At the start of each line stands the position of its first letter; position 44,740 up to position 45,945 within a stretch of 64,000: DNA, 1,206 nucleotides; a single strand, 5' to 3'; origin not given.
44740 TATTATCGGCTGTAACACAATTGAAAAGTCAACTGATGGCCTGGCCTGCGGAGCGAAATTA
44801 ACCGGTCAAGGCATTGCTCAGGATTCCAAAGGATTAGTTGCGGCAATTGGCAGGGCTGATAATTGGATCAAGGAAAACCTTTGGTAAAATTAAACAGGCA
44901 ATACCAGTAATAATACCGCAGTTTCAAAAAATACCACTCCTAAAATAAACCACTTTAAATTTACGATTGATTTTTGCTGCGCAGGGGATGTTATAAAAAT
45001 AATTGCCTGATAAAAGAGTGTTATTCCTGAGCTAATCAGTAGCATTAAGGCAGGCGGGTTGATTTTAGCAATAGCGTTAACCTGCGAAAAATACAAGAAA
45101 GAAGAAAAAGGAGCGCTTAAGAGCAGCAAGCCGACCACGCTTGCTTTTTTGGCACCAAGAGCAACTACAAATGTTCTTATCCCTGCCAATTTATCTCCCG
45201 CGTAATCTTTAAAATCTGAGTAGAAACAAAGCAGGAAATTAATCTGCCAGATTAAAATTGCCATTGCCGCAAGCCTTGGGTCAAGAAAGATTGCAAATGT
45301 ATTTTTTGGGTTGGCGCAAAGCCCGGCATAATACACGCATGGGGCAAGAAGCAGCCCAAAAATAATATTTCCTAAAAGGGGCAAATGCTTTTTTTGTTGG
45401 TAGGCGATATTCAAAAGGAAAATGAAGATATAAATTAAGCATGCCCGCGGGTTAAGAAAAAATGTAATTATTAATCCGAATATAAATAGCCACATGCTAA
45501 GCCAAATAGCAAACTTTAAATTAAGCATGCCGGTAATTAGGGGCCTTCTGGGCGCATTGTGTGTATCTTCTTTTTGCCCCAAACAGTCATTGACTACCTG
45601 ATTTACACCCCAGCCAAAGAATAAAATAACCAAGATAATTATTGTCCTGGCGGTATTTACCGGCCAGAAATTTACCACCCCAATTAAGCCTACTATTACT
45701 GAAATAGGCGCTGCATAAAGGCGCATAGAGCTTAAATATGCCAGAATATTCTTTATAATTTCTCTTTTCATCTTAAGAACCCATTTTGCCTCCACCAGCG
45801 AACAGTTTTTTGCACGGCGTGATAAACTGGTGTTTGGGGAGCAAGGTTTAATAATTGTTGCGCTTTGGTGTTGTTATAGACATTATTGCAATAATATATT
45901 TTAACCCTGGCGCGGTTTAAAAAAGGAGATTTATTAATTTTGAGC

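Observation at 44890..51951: Six-gene operon built around an ACP-fused alpha-oxoamine synthase: candidate sphingoid-base / aminolipid (possibly phosphorylated) pathway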

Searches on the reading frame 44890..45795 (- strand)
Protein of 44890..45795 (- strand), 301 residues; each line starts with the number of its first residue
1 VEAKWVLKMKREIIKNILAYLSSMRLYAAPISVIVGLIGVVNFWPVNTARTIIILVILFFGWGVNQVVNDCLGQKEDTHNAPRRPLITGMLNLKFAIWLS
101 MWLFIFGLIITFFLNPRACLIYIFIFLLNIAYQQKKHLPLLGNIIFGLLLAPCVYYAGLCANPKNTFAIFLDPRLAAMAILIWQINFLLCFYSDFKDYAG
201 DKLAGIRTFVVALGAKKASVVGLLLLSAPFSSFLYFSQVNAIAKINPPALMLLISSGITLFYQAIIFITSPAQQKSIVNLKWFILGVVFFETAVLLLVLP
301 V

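Call 4: search_protein_families(library=pfam, proteins=[window:44890-45795:-], max_evalue=0.01)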
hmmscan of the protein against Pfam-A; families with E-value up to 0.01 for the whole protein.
window:44890-45795:- (301 aa): 1 family
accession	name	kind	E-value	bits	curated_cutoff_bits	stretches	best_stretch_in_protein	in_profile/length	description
PF01040.23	UbiA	-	1.1e-22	81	34.2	1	33-273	5-238/250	UbiA prenyltransferase family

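Call 5: search_protein_families(library=ncbifam, proteins=[window:44890-45795:-], max_evalue=0.01)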
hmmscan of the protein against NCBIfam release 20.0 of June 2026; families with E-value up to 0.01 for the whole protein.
window:44890-45795:- (301 aa): 15 families
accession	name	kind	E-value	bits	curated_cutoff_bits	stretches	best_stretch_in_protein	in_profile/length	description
NF009523.0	PRK12884.1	equivalog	1.1e-25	90.5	269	1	28-286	18-264/279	prenyltransferase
NF009521.0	PRK12882.1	equivalog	8.7e-21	74.4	296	1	16-290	4-274/280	geranylgeranylglycerol-phosphate geranylgeranyltransferase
NF009522.0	PRK12883.1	equivalog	9.5e-19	67.9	353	1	19-234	5-216/279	geranylgeranylglycerol-phosphate geranylgeranyltransferase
NF005742.0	PRK07566.1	equivalog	1.8e-11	43.7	313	1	17-274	31-287/315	chlorophyll synthase ChlG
NF009058.0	PRK12392.1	subfamily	2.5e-11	43.2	494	1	51-278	51-283/333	bacteriochlorophyll c synthase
TIGR01476.1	chlor_syn_BchG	subfamily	1.3e-10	41.2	212.3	1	61-278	50-263/283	(bacterio)chlorophyll synthase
NF035940.1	prenyl_rel_EboC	equivalog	2.9e-10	40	250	1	51-148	43-139/292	UbiA-like protein EboC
NF009512.0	PRK12872.1-1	equivalog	2.2e-09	37.3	278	1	65-289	55-289/303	geranylgeranylglycerol-phosphate geranylgeranyltransferase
NF008977.0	PRK12324.1-2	equivalog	3.5e-08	33.2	234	1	18-141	3-132/297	decaprenyl-phosphate phosphoribosyltransferase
NF009513.0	PRK12872.1-3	equivalog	4.7e-08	32.9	288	1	64-242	68-239/293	prenyltransferase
TIGR01475.1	ubiA_other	subfamily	6.1e-07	29.2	180.8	1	48-283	35-267/282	UbiA-like polyprenyltransferase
NF009609.0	PRK13106.1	equivalog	1.2e-06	28.2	349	1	45-226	44-229/301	prenyltransferase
TIGR01474.1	ubiA_proteo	equivalog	6.8e-06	25.8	275.45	1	63-290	55-274/282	4-hydroxybenzoate octaprenyltransferase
NF010117.0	PRK13591.1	equivalog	1.2e-05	24.5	238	1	191-262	197-265/307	prenyltransferase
NF006088.0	PRK08238.1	equivalog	0.00045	19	351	1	66-149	244-330/482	UbiA family prenyltransferase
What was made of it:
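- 44890..45795 (-): UbiA_S: DGGGP-synthase-like UbiA prenyltransferase with an altered first motif (the likely start is at 45771, giving 293 aa = P0121). Best NCBIfam matches are archaeal prenyltransferase/DGGGPS models, below cut-off (calls 4, 5).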

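Call 34: search_solved_structures(query=window:44890-45795:-, max_evalue=0.01, show_alignments=2)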
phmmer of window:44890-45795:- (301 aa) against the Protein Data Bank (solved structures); distinct sequences matched with E-value up to 0.01: 1.
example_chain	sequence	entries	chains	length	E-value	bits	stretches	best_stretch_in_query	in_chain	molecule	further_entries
6m31_A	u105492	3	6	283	6e-13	52.1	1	18-273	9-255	Digeranylgeranylglyceryl phosphate synthase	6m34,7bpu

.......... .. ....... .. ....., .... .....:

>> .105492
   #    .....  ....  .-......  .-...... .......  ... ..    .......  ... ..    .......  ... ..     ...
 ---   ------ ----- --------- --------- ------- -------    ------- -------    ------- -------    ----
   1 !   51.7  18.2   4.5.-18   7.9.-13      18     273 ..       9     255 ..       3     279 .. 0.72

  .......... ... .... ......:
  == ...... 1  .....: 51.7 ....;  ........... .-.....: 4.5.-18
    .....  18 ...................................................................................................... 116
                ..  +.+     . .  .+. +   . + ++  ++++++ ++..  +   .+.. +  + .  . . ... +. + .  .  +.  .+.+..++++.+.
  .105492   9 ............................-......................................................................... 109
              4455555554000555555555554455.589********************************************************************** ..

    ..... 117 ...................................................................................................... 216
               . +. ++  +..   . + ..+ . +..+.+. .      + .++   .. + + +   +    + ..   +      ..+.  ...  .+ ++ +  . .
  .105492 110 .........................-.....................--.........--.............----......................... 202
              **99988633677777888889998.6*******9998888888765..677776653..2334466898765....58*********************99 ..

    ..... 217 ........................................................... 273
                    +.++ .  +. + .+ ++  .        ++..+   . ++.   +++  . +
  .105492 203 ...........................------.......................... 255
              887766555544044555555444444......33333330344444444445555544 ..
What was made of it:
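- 44890..45795 (-): The only PDB sequence hit is M. jannaschii DGGGPS 6m31, E 6e-13 (call 34).
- On Digeranylgeranylglyceryl phosphate synthase (DGGGPS): The alignment to 6m31 gives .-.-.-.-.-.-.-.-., so the Asp66 equivalent is Gly (call 34). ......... aligns to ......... (call 34).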

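Call 36: find_homologous_proteins(query=window:44890-45795:-, max_evalue=0.00001)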
Query window:44890-45795:- (301 aa): 17 proteins with E <= 0.00001 among 6160 candidates.
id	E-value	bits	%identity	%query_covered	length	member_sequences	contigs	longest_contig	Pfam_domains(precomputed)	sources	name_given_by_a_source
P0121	1.1e-184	631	100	97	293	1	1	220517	PF01040.24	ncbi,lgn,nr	ncbi:MAG: UbiA family prenyltransferase [Candidatus Omnitrophica bacterium]|nr:UbiA family prenyltra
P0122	2.1e-132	459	71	97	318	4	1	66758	PF01040.24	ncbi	-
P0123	5.8e-74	267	47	97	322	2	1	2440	PF01040.24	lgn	-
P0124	8.6e-66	240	44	90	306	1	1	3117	PF01040.24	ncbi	-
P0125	3.8e-61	225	44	95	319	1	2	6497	PF01040.24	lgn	-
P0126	5.7e-59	218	43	95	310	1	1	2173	PF01040.24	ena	-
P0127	1.2e-58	217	40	98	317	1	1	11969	PF01040.24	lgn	-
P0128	1.5e-58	217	41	94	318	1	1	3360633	PF01040.24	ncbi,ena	-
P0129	8.6e-58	214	43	95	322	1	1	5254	PF01040.24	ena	-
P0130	1.0e-57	214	44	94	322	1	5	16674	PF01040.24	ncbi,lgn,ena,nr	ncbi:MAG: UbiA family prenyltransferase [Candidatus Omnitrophica bacterium]|nr:UbiA family prenyltra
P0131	4.0e-56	209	39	97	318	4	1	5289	PF01040.24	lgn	-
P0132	4.8e-56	208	40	96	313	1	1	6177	PF01040.24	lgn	-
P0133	3.5e-53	199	40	95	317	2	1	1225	PF01040.24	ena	-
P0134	2.5e-43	167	48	58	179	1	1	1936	PF01040.24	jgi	jgi:geranylgeranylglycerol-phosphate geranylgeranyltransferase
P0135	3.9e-34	136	35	88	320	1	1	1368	PF01040.24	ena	-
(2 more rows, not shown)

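Call 63: search_protein_representatives(alignment_id=A4)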
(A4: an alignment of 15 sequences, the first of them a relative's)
Query: 15 sequences, 318 profile positions. Proteins with E-value up to 0.001 (for the whole library): 4205; up to 1e-10: 589; up to 1e-30: 67. The best 150 are listed.
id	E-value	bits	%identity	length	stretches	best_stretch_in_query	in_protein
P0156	2.6e-117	408.1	-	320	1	8-318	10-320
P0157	3.3e-117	407.8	-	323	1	3-318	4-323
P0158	2.6e-98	345.7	-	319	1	3-316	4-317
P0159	1.6e-96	339.8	-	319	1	9-317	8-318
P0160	6.6e-92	324.6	-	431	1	7-316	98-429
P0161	1.5e-89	316.9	-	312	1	6-313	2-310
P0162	5.7e-87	308.4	-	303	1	16-311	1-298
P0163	2.9e-86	306.1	-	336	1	10-317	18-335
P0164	3.7e-85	302.5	-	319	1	3-312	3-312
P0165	1.3e-84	300.7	-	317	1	10-318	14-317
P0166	5.3e-83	295.4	-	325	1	11-318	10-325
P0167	3.9e-78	279.4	-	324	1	9-316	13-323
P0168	1.2e-73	264.6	-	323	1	3-313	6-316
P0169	1.3e-73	264.5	-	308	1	7-313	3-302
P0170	1.0e-71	258.3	-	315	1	16-312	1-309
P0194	1.4e-44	169.2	-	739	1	16-295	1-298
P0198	1.2e-42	162.8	-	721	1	1-252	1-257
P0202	1.1e-39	153.0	-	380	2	6-159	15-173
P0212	1.1e-36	143.3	-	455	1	6-218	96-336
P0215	2.9e-35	138.5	-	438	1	5-218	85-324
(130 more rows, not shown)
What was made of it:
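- The UbiA subfamily is small, with 67 representatives at E <= 1e-30 (call 63).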

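Call 65: search_protein_families(library=pfam, proteins=[P0194, P0198, P0160, P0212, P0215, P0202], max_evalue=0.001)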
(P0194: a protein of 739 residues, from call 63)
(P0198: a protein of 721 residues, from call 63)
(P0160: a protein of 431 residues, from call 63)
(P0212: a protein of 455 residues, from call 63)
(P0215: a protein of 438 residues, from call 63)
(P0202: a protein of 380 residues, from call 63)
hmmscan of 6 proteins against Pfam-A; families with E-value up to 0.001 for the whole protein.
P0194 (739 aa): 3 families
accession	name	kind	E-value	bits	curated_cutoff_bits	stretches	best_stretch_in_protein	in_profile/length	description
PF01040.23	UbiA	-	1.1e-22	80.9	34.2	1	12-239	7-214/250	UbiA prenyltransferase family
PF04055.27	Radical_SAM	-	1.4e-13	51.8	29.5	1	410-549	2-150/166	Radical SAM superfamily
PF13186.11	SPASM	-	0.00015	22.4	21.5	1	639-676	4-46/67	Iron-sulfur cluster-binding domain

P0198 (721 aa): 2 families
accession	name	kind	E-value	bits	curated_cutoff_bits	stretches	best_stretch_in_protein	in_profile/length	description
PF01040.23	UbiA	-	6.6e-26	91.6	34.2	1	28-259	5-233/250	UbiA prenyltransferase family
PF04055.27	Radical_SAM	-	3e-14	54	29.5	1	396-534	2-150/166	Radical SAM superfamily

P0160 (431 aa): 1 family
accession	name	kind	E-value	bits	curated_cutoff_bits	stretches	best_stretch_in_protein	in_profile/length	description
PF01040.23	UbiA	-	1.6e-28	100.1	34.2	1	157-366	23-227/250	UbiA prenyltransferase family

P0212 (455 aa): 1 family
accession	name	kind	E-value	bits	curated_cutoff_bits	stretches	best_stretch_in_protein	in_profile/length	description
PF01040.23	UbiA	-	2.5e-24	86.4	34.2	1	154-385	24-234/250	UbiA prenyltransferase family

P0215 (438 aa): 1 family
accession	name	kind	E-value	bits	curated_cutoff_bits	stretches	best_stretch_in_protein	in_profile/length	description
PF01040.23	UbiA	-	6.6e-23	81.7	34.2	1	134-349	20-210/250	UbiA prenyltransferase family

P0202 (380 aa): 1 family
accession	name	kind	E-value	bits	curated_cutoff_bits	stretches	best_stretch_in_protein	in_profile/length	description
PF01040.23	UbiA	-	7.9e-22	78.2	34.2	1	41-308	4-230/250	UbiA prenyltransferase family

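Call 72: predict_structure(alignment_id=A4)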
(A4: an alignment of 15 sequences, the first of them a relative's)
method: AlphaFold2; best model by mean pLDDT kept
length: 293 residues; sequences in the alignment: 15
mean_pLDDT: 88.0   pTM: 0.87
mean pLDDT of the five models: 88.0, 87.3, 86.8, 85.8, 85.4
residues with pLDDT >= 90: 155; 70-90: 123; 50-70: 13; < 50: 2
segments of 3 or more residues with pLDDT < 50: none
pLDDT, mean of each block of 10 residues (from residue 1): 90 89 92 87 96 92 86 87 93 97 96 94 86 87 94 87 90 95 86 84 86 89 89 71 94 86 57 86 91 75
secondary structure, 60 per line:
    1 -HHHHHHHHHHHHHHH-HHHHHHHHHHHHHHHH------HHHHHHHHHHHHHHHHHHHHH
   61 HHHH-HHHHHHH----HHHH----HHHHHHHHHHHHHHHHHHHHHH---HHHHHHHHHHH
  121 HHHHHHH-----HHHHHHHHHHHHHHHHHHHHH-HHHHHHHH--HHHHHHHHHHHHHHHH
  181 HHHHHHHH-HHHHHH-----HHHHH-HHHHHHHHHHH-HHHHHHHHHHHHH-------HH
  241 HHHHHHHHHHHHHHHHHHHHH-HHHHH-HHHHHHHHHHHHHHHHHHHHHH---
elements in order: H2-16 H18-33 H40-64 H66-72 H77-80 H85-106 H110-127 H133-153 H155-162 H165-188 H190-195 H201-205 H207-217 H219-231 H239-261 H263-267 H269-290

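Call 74: fold_search(model_id=the predicted structure, library=pdb)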
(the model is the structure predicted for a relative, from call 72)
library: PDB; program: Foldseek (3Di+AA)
matches with E <= 10: 261; with E <= 0.001: 15
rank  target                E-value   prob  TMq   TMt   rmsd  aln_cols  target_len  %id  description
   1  6m31_A                1.6e-08  1.00  0.65  0.67   5.4       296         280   23  Structural and Functional Insights into an Archaeal Lipid Synthase (released 2021-02-03)
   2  7bpu_A                8.1e-08  1.00  0.64  0.67   5.4       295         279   23  Structural and mechanistic insights into the biosynthesis of Digeranylgeranylglyceryl phosphate synthase in membranes (released 2021-04-14)
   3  4od4_A                6.8e-06  1.00  0.70  0.74   4.8       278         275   16  Apo structure of a UbiA homolog from Aeropyrum pernix K1 (released 2014-03-19)
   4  4od5_A                1.0e-05  1.00  0.78  0.82   3.0       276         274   15  Substrate-bound structure of a UbiA homolog from Aeropyrum pernix K1 (released 2014-03-19)
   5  4tq4_B                1.1e-05  1.00  0.62  0.63   7.1       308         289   14  Structure of a UbiA homolog from Archaeoglobus fulgidus bound to DMAPP and Mg2+ (released 2014-07-16)
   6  4tq4_C                1.3e-05  1.00  0.63  0.64   7.2       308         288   14  Structure of a UbiA homolog from Archaeoglobus fulgidus bound to DMAPP and Mg2+ (released 2014-07-16)
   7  4tq6_B                1.9e-05  1.00  0.59  0.64   5.9       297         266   15  Structure of a UbiA homolog from Archaeoglobus fulgidus bound to Cd2+ (released 2014-07-16)
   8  4tq3_B                2.7e-05  1.00  0.63  0.65   7.2       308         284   14  Structure of a UbiA homolog from Archaeoglobus fulgidus bound to GPP and Mg2+ (released 2014-07-16)
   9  4tq4_A                3.3e-05  1.00  0.62  0.63   7.4       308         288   15  Structure of a UbiA homolog from Archaeoglobus fulgidus bound to DMAPP and Mg2+ (released 2014-07-16)
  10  4tq4_D                4.1e-05  1.00  0.65  0.65   5.6       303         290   15  Structure of a UbiA homolog from Archaeoglobus fulgidus bound to DMAPP and Mg2+ (released 2014-07-16)
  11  4tq3_A                6.6e-05  1.00  0.63  0.65   7.5       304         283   16  Structure of a UbiA homolog from Archaeoglobus fulgidus bound to GPP and Mg2+ (released 2014-07-16)
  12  4tq5                  7.9e-05  1.00  0.59  0.62   5.8       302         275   14  Structure of a UbiA homolog from Archaeoglobus fulgidus (released 2014-07-16)
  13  4tq6_A                1.2e-04  1.00  0.58  0.63   5.8       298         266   15  Structure of a UbiA homolog from Archaeoglobus fulgidus bound to Cd2+ (released 2014-07-16)
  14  8djk_B                1.5e-04  1.00  0.56  0.58   6.3       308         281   16  HMGCR-UBIAD1 Complex State 2 (released 2022-08-03)
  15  8j8j_A                8.4e-04  1.00  0.58  0.58   6.3       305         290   13  Membrane bound PRTase, C3 symmetry, donor bound (released 2024-02-07)
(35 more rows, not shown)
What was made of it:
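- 44890..45795 (-): The AF2 model (pLDDT 88) has 6m31 as its best Foldseek hit, E 1.6e-8 (calls 72, 74).
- On Digeranylgeranylglyceryl phosphate synthase (DGGGPS): The AF2 model (pLDDT 88) has 6m31 as its top Foldseek hit (calls 72, 74).
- Closest known: Archaeal diether lipid synthesis: DGGGP synthase. Same: Asn62, Asp70 and the motif-3 aspartates are conserved (calls 5, 34, 74).
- UbiA: closest to DGGGPS by sequence and by fold (calls 5, 34, 74). UbiA_S gives weak hits to the DPPR-synthase model, 33 bits (call 5), and to the membrane PRTase structure 8j8j, rank 15 (call 74). DGGGPS-type models and structures score much better: 90 against 33 bits, and E 1.6e-8 against 8e-4 (calls 5, 74).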
